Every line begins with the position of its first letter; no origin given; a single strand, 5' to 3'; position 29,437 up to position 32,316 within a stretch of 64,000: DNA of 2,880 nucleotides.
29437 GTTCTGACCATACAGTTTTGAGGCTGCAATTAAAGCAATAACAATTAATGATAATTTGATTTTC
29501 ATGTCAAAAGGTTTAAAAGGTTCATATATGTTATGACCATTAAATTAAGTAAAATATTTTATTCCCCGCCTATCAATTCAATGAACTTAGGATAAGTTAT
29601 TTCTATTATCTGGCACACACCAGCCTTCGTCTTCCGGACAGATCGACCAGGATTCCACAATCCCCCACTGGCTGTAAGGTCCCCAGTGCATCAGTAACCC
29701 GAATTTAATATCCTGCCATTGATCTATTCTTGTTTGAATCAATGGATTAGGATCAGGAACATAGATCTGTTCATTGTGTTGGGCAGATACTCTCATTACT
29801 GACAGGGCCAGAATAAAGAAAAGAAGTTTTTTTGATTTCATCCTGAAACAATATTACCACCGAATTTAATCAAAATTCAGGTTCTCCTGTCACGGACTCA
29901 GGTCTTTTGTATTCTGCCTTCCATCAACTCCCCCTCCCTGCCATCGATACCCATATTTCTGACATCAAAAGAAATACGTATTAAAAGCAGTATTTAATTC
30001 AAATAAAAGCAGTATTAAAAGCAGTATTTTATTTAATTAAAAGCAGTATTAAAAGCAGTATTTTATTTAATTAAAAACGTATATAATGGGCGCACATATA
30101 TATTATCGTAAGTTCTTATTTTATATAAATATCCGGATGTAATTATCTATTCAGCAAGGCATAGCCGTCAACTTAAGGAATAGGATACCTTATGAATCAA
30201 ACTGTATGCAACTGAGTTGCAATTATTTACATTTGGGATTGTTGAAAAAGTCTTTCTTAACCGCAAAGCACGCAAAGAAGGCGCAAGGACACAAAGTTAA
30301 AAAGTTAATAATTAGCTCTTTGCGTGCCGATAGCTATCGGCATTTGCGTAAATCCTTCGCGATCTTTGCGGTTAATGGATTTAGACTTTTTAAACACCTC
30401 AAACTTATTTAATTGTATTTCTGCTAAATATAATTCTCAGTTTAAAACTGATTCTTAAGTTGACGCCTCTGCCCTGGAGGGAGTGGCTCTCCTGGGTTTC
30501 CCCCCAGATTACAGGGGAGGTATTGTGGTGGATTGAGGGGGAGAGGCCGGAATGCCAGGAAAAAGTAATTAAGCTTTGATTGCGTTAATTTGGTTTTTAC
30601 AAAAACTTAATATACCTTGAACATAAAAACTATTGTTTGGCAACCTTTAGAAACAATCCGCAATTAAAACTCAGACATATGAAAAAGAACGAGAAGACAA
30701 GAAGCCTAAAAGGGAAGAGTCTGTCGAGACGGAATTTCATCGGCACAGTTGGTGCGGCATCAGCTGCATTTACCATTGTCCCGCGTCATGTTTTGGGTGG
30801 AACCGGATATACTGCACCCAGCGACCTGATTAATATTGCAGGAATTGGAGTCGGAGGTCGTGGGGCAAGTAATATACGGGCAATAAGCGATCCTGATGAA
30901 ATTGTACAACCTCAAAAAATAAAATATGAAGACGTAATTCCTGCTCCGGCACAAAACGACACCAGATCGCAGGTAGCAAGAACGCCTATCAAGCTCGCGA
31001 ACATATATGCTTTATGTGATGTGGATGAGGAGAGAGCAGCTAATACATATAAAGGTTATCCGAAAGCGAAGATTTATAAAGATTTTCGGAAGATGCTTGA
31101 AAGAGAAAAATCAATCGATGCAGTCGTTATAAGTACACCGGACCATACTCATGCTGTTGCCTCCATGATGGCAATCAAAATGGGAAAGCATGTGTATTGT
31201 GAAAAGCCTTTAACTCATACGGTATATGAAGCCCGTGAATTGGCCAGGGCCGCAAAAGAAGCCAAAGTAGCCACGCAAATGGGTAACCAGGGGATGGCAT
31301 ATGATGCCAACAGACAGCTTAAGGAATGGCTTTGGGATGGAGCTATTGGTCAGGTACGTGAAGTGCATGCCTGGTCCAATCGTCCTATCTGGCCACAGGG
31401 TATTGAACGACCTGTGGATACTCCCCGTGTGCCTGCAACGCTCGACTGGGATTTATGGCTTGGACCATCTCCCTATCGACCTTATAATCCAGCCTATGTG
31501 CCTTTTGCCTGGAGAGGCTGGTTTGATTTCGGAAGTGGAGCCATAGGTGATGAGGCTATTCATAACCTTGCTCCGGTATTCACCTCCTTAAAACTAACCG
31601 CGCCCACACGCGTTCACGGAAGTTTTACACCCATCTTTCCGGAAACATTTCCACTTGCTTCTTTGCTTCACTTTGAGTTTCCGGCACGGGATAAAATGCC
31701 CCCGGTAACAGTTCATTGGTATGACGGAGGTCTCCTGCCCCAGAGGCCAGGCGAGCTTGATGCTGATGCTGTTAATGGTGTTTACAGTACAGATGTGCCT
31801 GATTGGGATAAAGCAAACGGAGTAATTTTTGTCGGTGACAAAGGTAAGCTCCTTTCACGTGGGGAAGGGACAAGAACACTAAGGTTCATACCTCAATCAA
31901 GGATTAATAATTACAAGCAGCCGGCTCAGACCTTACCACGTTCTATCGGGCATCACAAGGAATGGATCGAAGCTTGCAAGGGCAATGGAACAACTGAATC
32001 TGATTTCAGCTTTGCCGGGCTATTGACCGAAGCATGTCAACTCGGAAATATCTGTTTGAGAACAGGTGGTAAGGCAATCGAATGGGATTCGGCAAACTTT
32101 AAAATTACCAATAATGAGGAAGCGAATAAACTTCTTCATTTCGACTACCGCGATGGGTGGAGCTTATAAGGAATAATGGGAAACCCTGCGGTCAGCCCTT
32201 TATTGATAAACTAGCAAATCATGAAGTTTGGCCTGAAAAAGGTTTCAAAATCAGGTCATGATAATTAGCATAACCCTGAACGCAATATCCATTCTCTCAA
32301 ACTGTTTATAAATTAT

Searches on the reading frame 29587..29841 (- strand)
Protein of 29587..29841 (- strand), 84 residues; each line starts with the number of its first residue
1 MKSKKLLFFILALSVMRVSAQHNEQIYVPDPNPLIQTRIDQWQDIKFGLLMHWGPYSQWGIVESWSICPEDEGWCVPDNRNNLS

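Call 15: search_protein_families(library=pfam, proteins=[window:29587-29841:-], max_evalue=0.001)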
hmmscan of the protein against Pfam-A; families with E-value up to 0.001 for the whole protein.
window:29587-29841:- (84 aa): 1 family
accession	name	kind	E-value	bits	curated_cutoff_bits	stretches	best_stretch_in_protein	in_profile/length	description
PF01120.23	Alpha_L_fucos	-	2.4e-08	34.2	25.2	1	18-66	5-56/345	Alpha-L-fucosidase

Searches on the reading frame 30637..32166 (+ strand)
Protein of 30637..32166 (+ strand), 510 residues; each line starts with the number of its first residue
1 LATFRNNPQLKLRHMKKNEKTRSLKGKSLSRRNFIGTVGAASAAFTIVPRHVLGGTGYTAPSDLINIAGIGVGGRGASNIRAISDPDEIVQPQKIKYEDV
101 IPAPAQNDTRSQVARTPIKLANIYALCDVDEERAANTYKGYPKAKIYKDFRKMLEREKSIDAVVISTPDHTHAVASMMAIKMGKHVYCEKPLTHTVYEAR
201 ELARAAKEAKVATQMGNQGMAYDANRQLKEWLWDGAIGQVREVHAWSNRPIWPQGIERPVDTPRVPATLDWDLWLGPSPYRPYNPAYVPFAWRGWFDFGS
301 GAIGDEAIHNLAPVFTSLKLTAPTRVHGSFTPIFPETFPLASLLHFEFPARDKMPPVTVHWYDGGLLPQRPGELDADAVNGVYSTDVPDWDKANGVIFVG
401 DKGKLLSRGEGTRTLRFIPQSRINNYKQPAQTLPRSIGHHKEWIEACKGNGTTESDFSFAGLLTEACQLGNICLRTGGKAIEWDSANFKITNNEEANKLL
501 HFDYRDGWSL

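Call 15: search_protein_families(library=pfam, proteins=[window:30637-32166:+], max_evalue=0.001)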
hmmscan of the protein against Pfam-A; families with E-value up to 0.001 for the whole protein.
window:30637-32166:+ (510 aa): 2 families
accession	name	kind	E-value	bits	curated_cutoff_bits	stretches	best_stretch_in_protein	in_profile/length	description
PF01408.29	GFO_IDH_MocA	-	3.6e-18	66.8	24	1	113-216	26-119/120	Oxidoreductase family, NAD-binding Rossmann fold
PF19051.5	GFO_IDH_MocA_C2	-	2e-17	64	23.3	1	260-316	43-99/254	Oxidoreductase family, C-terminal alpha/beta domain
